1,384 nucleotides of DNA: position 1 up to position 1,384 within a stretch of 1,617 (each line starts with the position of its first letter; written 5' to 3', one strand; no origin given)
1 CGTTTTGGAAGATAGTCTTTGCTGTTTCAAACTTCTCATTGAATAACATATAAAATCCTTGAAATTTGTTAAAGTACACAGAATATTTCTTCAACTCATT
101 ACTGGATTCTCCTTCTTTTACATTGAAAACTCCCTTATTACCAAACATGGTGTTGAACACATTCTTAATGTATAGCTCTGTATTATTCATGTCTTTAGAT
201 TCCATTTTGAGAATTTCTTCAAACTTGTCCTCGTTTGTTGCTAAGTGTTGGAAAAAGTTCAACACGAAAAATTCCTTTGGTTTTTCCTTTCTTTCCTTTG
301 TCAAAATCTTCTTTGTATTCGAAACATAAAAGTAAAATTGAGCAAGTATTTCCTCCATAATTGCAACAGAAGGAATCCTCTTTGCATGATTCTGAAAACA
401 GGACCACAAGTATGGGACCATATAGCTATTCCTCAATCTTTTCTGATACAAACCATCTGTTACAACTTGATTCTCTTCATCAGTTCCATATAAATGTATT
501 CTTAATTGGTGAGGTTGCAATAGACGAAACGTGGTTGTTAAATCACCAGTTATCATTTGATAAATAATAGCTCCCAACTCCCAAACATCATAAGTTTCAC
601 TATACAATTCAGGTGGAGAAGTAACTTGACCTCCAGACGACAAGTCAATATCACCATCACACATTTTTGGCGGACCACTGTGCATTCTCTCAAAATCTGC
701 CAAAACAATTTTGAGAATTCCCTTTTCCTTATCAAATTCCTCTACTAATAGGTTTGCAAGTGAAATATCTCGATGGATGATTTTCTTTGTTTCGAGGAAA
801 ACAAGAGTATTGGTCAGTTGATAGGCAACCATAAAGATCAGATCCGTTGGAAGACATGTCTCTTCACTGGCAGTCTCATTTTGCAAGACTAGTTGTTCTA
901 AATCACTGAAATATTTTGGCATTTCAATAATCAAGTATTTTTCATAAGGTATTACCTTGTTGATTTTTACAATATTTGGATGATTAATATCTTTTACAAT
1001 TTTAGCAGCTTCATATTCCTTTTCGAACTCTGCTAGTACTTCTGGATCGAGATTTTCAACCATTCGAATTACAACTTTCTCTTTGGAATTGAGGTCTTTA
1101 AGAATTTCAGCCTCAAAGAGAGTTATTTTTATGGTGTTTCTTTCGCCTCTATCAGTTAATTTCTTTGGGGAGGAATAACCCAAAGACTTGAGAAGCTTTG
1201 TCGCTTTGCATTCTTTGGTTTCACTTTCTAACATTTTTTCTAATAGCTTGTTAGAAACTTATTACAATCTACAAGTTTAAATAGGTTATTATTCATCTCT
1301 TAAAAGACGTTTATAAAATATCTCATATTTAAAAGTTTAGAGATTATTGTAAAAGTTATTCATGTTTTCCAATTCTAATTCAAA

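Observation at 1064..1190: Degenerate Gly-rich loop and ambiguous beta3 lysine (K in NTIKIT versus R in VVIRM)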

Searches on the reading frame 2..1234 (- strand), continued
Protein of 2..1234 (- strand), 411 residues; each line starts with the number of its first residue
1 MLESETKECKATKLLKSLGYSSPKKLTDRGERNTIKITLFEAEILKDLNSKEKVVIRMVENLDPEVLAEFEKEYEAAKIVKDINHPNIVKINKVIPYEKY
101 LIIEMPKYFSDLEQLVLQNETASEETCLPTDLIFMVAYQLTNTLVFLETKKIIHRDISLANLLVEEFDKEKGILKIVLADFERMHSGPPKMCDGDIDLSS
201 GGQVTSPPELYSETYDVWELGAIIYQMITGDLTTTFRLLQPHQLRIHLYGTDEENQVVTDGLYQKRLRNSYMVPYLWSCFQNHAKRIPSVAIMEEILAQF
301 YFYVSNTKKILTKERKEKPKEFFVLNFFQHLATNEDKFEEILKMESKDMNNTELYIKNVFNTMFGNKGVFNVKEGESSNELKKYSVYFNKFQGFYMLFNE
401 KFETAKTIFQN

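Call 39: search_protein_families(library=pfam, proteins=[P0273, P0272, P0061, P0274], max_evalue=0.1)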
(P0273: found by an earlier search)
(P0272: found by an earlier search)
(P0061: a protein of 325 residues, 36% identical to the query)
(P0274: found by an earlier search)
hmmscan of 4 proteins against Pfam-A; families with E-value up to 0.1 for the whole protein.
P0273 (658 aa): 7 families
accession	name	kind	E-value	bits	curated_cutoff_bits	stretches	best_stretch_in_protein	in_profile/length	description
PF07714.23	PK_Tyr_Ser-Thr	-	8e-14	52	23.1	1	52-272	40-256/258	Protein tyrosine and serine/threonine kinase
PF00069.31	Pkinase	-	8.6e-14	52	31.7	1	54-258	35-245/263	Protein kinase domain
PF13431.12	TPR_17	-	0.00011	22.6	24.4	0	375-400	8-33/34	Tetratricopeptide repeat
PF13432.12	TPR_16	-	0.00029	21.7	32.7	1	352-401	4-52/65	Tetratricopeptide repeat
PF13424.12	TPR_12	-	0.00042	20.9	30.1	1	361-410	26-75/77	Tetratricopeptide repeat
PF06293.20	Kdo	-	0.0053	16.7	21.3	1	135-171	135-171/207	Lipopolysaccharide kinase (Kdo/WaaP) family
PF17667.7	Pkinase_fungal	-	0.0053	16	24.1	1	129-174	298-344/387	Fungal protein kinase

P0272 (856 aa): 29 families (the best 25 are shown)
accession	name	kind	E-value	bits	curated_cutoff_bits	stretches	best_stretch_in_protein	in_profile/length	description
PF00515.34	TPR_1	-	2.1e-67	220.8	27.8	7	493-524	3-34/34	Tetratricopeptide repeat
PF07719.23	TPR_2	-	2.6e-50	164.8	27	6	493-524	3-34/34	Tetratricopeptide repeat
PF13414.12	TPR_11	-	1e-46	156.8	26.8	5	506-539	9-42/42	TPR repeat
PF13181.12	TPR_8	-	1.5e-46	153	25.7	7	492-524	2-34/34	Tetratricopeptide repeat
PF13431.12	TPR_17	-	6.9e-44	144.9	24.4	6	514-545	2-33/34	Tetratricopeptide repeat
PF13371.12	TPR_9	-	5.8e-30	103.6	35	4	438-493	10-65/73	Tetratricopeptide repeat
PF13424.12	TPR_12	-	5.9e-23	81.3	30.1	2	493-554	5-74/77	Tetratricopeptide repeat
PF13432.12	TPR_16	-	3.1e-22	79.1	32.7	2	468-524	8-64/65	Tetratricopeptide repeat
PF00069.31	Pkinase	-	3.1e-19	69.8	31.7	2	73-211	27-151/263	Protein kinase domain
PF07714.23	PK_Tyr_Ser-Thr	-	6.8e-15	55.5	23.1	2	65-197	26-143/258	Protein tyrosine and serine/threonine kinase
PF13428.12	TPR_14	-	2.9e-13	49.5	23.5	0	494-532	4-42/44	Tetratricopeptide repeat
PF25575.1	TPR_BSK1_C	-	9.1e-12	45.3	42.2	0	639-698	47-104/118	Serine/threonine-protein kinase BSK1-like, TPR repeats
PF14559.12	TPR_19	-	9.8e-12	45.5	25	1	471-528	5-62/68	Tetratricopeptide repeat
PF13174.12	TPR_6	-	9.3e-10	39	26.3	0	496-523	5-32/33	Tetratricopeptide repeat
PF12569.14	NatA_aux_su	-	6.9e-09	35.6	33.3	1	501-556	202-257/515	N-terminal acetyltransferase A, auxiliary subunit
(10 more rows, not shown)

P0061 (325 aa): 8 families
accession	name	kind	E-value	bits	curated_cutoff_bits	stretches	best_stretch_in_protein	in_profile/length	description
PF00069.31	Pkinase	-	1.3e-26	94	31.7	1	65-297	25-258/263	Protein kinase domain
PF07714.23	PK_Tyr_Ser-Thr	-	1.1e-16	61.4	23.1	1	55-298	17-256/258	Protein tyrosine and serine/threonine kinase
PF14531.12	Kinase-like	-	0.025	14.3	25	0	135-243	138-248/289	Kinase-like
PF17667.7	Pkinase_fungal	-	0.026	13.7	24.1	1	153-202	297-343/387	Fungal protein kinase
PF01636.29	APH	-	0.03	14.5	23.2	0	85-160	32-109/239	Phosphotransferase enzyme family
PF01129.24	ART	-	0.036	13.8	22.3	1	134-178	92-132/222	NAD:arginine ADP-ribosyltransferase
PF13443.12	HTH_26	-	0.067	13.9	22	0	129-151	12-34/63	Cro/C1-type HTH DNA-binding domain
PF05768.20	Glrx-like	-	0.071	13.9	26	0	150-194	15-59/77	Glutaredoxin-like domain (DUF836)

P0274 (465 aa): 4 families
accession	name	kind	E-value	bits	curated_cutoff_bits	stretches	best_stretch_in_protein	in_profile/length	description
PF00069.31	Pkinase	-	3.1e-14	53.4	31.7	1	47-232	20-195/263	Protein kinase domain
PF07714.23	PK_Tyr_Ser-Thr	-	5.6e-13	49.2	23.1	1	44-181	20-146/258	Protein tyrosine and serine/threonine kinase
PF17667.7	Pkinase_fungal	-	0.0038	16.4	24.1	1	147-182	303-337/387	Fungal protein kinase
PF06293.20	Kdo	-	0.035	14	21.3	0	94-184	89-169/207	Lipopolysaccharide kinase (Kdo/WaaP) family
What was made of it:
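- Closest known: Plant BSK proteins. Same: The N. fowleri paralogue's TPR region passes the TPR_BSK1_C Pfam cutoff (45.3 against 42.2 bits, call 39).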

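Call 40: fold_search(model_id=the predicted structure, library=pdb)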
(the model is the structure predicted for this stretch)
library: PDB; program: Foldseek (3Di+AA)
matches with E <= 10: 2000; with E <= 0.001: 1995
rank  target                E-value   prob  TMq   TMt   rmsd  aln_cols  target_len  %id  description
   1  9r2i_C                2.8e-11  1.00  0.47  0.53  10.5       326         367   20  Cryo-EM structure of the complex CDK16:CCNY:14-3-3 (released 2026-03-25)
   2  9bhi                  4.3e-11  1.00  0.47  0.65   6.4       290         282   17  Crystal structure of the MerTK kinase domain with SA4488 (released 2024-10-09)
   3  2j0j                  4.3e-11  1.00  0.47  0.33   5.6       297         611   18  Crystal structure of a fragment of focal adhesion kinase containing the FERM and kinase domains. (released 2007-06-26)
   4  2j0l                  5.3e-11  1.00  0.48  0.69   5.3       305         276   18  Crystal structure of a the active conformation of the kinase domain of focal adhesion kinase with a phosphorylated activ (released 2007-06-26)
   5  6sm8_B                5.3e-11  1.00  0.48  0.67   7.2       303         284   16  Human jak1 kinase domain in complex with inhibitor (released 2020-04-29)
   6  1u5q_A                5.8e-11  1.00  0.48  0.62  15.1       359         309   15  Crystal Structure of the TAO2 Kinase Domain: Activation and Specifity of a Ste20p MAP3K (released 2004-10-12)
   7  4d4v_B                8.7e-11  1.00  0.46  0.70   5.4       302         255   20  Focal Adhesion Kinase catalytic domain (released 2015-02-18)
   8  4yjp                  9.1e-11  1.00  0.47  0.70   5.7       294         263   15  THE KINASE DOMAIN OF HUMAN SPLEEN TYROSINE (SYK) IN COMPLEX WITH GTC000223 (released 2015-09-30)
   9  6lvm                  9.1e-11  1.00  0.49  0.67   5.5       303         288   17  Crystal structure of FGFR3 in complex with pyrimidine derivative (released 2020-04-08)
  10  4krc_A                9.6e-11  1.00  0.49  0.66   6.9       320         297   21  Crystal Structure of Pho85-Pcl10-ATP-gamma-S Complex (released 2013-09-18)
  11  4gfg                  1.0e-10  1.00  0.50  0.71   5.3       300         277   15  Crystal structure of spleen tyrosine kinase complexed with r9021 (released 2013-08-14)
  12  4d55                  1.0e-10  1.00  0.47  0.71   5.6       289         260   20  Focal Adhesion Kinase catalytic domain (released 2015-02-18)
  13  6yvy_A                1.0e-10  1.00  0.46  0.68   5.3       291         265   19  FOCAL ADHESION KINASE CATALYTIC DOMAIN IN COMPLEX WITH 4-{[4-{[(1R,2R)-2-(dimethylamino)cyclopentyl]amino}-5-(trifluor (released 2021-02-10)
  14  8sc7                  1.1e-10  1.00  0.48  0.60   5.5       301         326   14  Structure of EGFR in complex with MTX-531 (released 2024-06-12)
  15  2f4j                  1.2e-10  1.00  0.48  0.66   7.0       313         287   18  Structure of the Kinase Domain of an Imatinib-Resistant Abl Mutant in Complex with the Aurora Kinase Inhibitor VX-680 (released 2006-01-24)
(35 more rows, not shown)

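Call 48: list_cluster_members(proteins=[P0111, P0094, P0151, P0056, P0057, P0059, P0062, P0076, P0065, P0060])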
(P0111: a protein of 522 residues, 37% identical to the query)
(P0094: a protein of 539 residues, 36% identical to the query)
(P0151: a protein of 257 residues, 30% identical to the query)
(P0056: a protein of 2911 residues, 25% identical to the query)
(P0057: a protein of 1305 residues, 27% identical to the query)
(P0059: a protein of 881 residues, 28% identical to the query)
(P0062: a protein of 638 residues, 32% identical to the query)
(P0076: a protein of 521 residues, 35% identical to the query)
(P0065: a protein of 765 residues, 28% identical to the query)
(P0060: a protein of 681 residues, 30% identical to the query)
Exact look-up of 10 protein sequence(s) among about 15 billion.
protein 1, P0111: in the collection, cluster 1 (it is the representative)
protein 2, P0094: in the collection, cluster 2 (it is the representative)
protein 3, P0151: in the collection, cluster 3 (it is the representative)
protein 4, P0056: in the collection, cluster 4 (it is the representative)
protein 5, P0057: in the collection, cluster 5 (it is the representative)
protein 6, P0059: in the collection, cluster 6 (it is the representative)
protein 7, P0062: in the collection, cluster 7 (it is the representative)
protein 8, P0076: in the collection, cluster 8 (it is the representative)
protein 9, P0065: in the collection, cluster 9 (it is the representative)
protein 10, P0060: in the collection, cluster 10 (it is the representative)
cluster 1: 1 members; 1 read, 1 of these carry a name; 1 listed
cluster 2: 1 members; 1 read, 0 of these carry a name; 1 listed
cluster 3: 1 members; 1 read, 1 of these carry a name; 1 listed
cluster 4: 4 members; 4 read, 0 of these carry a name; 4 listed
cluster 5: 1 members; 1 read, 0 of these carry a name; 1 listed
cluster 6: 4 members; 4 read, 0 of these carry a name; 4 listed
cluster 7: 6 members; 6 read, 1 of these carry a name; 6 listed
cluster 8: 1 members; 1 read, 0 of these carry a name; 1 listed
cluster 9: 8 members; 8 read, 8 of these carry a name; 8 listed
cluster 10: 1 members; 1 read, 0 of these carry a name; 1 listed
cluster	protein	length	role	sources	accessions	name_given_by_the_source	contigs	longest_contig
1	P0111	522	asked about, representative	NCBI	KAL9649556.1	hypothetical protein ABK040_003234 [Willaertia magna]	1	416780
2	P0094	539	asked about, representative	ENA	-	-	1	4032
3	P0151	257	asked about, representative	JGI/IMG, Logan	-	serine/threonine protein kinase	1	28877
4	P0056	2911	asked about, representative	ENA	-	-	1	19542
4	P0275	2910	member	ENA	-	-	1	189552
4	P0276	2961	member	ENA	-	-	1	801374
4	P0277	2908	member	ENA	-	-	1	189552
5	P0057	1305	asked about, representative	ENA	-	-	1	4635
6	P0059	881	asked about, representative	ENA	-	-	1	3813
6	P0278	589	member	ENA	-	-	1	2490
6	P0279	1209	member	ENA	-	-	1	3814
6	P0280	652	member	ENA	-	-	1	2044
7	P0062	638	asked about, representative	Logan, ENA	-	-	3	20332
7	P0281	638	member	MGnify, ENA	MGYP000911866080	FL=1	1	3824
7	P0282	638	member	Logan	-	-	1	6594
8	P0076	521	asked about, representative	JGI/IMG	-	-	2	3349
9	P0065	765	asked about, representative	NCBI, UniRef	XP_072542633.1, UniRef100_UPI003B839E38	ribosomal protein S6 kinase alpha-3-like [Salminus brasiliensis] | ribosomal protein S6 kinase alpha-3-like n=1 Tax=Salminus brasiliensis TaxID=930266 ...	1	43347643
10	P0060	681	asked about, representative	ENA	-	-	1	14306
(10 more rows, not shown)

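Call 56: find_related_loci(query=A2, collection=metagenome_contigs, flank=3000)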
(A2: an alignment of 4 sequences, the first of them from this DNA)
Query A2 (411 aa) in metagenome_contigs; peptide patterns used: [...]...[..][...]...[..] (x = any residue, [..] = any of these).
464 stretches matched a pattern; 83 encode a relative of the query (tblastn E <= 1e-3); the best 80 are kept; 80 distinct loci.
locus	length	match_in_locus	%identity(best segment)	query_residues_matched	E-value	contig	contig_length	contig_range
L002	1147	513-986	26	78-239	8e-11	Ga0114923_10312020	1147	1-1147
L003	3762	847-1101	34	144-229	2e-9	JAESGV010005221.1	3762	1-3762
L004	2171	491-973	30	77-230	5e-9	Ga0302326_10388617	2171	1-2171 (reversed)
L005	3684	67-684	28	3-194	1e-8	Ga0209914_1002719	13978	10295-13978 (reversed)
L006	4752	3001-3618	28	3-194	1e-8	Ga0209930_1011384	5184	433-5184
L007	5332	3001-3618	28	3-194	1e-8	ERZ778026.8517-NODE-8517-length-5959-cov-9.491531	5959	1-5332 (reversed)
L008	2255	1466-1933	28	75-229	2e-8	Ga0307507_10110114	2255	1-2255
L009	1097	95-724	24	47-230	2e-8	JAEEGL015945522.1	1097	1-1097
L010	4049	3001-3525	25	55-230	6e-8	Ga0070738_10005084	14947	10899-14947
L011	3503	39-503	27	77-230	1e-7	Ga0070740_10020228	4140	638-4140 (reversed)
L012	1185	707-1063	31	96-228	8e-8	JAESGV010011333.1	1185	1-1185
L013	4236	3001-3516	27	77-257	2e-7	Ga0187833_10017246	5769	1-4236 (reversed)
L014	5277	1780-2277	25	79-228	2e-7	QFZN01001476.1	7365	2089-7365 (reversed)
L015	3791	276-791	22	50-230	2e-7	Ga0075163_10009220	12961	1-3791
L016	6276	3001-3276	31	136-230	3e-7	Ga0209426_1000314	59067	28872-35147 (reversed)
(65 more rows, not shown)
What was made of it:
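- Tried and rejected: Metagenome scan with the pattern [IVM]HRD[IF][SET]LxN[IL] (call 56).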

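Call 59: search_protein_families(library=pfam, proteins=[P0111], max_evalue=0.01)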
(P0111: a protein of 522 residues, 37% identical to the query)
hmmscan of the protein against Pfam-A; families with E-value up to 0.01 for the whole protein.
P0111 (522 aa): 2 families
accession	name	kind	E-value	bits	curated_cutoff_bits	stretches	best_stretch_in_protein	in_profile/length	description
PF00069.31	Pkinase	-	8.3e-26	91.4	31.7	1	40-233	19-198/263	Protein kinase domain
PF07714.23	PK_Tyr_Ser-Thr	-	2.9e-17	63.3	23.1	1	34-231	15-201/258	Protein tyrosine and serine/threonine kinase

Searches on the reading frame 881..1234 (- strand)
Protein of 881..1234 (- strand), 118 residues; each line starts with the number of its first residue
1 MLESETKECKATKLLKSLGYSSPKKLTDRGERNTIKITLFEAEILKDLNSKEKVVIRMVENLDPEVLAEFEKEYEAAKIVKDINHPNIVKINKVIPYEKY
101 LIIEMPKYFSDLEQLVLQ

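Call 13: search_solved_structures(query=window:881-1234:-, max_evalue=1, show_alignments=5)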
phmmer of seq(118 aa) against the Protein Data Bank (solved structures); distinct sequences matched with E-value up to 1: 153 (the best 60 are shown).
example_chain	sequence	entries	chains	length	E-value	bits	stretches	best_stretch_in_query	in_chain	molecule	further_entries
2wzj_A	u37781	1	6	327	0.00039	24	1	46-105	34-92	SERINE/THREONINE-PROTEIN KINASE MARK2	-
1zmv_A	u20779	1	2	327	0.00039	24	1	46-105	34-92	MAP/Microtubule affinity regulating kinase 2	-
8xfl_A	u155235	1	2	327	0.00055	23.5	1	48-105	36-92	MAP/microtubule affinity-regulating kinase 4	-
5es1_A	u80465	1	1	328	0.00055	23.5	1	48-105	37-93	MAP/microtubule affinity-regulating kinase 4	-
3iec_A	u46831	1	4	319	0.00082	22.9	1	50-105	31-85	Serine/threonine-protein kinase MARK2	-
5eak_A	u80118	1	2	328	0.00087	22.9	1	50-105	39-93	Serine/threonine-protein kinase MARK2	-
1zmu_A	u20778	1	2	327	0.00087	22.9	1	50-105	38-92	MAP/Microtubule affinity regulating kinase 2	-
1y8g_A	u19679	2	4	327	0.00087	22.9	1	50-105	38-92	MAP/Microtubule affinity-regulating kinase 2 | MAP/Microtubule affinity regulating kinase 2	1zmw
2r0i_A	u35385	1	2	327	0.00088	22.8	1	50-105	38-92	Serine/threonine-protein kinase MARK2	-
5kz7_A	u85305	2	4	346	0.00094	22.8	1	50-105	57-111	Serine/threonine-protein kinase MARK2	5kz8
9yr9_A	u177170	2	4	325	0.0014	22.2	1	49-105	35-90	MAP/microtubule affinity-regulating kinase 3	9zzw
7p1l_A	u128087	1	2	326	0.0014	22.2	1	49-105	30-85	MAP/microtubule affinity-regulating kinase 3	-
2qnj_A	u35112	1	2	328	0.0014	22.2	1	49-105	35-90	MAP/microtubule affinity-regulating kinase 3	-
3fe3_A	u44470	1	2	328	0.0014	22.2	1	49-105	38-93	MAP/microtubule affinity-regulating kinase 3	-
8txy_A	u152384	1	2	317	0.0018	21.9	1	51-107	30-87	Serine/threonine-protein kinase MARK2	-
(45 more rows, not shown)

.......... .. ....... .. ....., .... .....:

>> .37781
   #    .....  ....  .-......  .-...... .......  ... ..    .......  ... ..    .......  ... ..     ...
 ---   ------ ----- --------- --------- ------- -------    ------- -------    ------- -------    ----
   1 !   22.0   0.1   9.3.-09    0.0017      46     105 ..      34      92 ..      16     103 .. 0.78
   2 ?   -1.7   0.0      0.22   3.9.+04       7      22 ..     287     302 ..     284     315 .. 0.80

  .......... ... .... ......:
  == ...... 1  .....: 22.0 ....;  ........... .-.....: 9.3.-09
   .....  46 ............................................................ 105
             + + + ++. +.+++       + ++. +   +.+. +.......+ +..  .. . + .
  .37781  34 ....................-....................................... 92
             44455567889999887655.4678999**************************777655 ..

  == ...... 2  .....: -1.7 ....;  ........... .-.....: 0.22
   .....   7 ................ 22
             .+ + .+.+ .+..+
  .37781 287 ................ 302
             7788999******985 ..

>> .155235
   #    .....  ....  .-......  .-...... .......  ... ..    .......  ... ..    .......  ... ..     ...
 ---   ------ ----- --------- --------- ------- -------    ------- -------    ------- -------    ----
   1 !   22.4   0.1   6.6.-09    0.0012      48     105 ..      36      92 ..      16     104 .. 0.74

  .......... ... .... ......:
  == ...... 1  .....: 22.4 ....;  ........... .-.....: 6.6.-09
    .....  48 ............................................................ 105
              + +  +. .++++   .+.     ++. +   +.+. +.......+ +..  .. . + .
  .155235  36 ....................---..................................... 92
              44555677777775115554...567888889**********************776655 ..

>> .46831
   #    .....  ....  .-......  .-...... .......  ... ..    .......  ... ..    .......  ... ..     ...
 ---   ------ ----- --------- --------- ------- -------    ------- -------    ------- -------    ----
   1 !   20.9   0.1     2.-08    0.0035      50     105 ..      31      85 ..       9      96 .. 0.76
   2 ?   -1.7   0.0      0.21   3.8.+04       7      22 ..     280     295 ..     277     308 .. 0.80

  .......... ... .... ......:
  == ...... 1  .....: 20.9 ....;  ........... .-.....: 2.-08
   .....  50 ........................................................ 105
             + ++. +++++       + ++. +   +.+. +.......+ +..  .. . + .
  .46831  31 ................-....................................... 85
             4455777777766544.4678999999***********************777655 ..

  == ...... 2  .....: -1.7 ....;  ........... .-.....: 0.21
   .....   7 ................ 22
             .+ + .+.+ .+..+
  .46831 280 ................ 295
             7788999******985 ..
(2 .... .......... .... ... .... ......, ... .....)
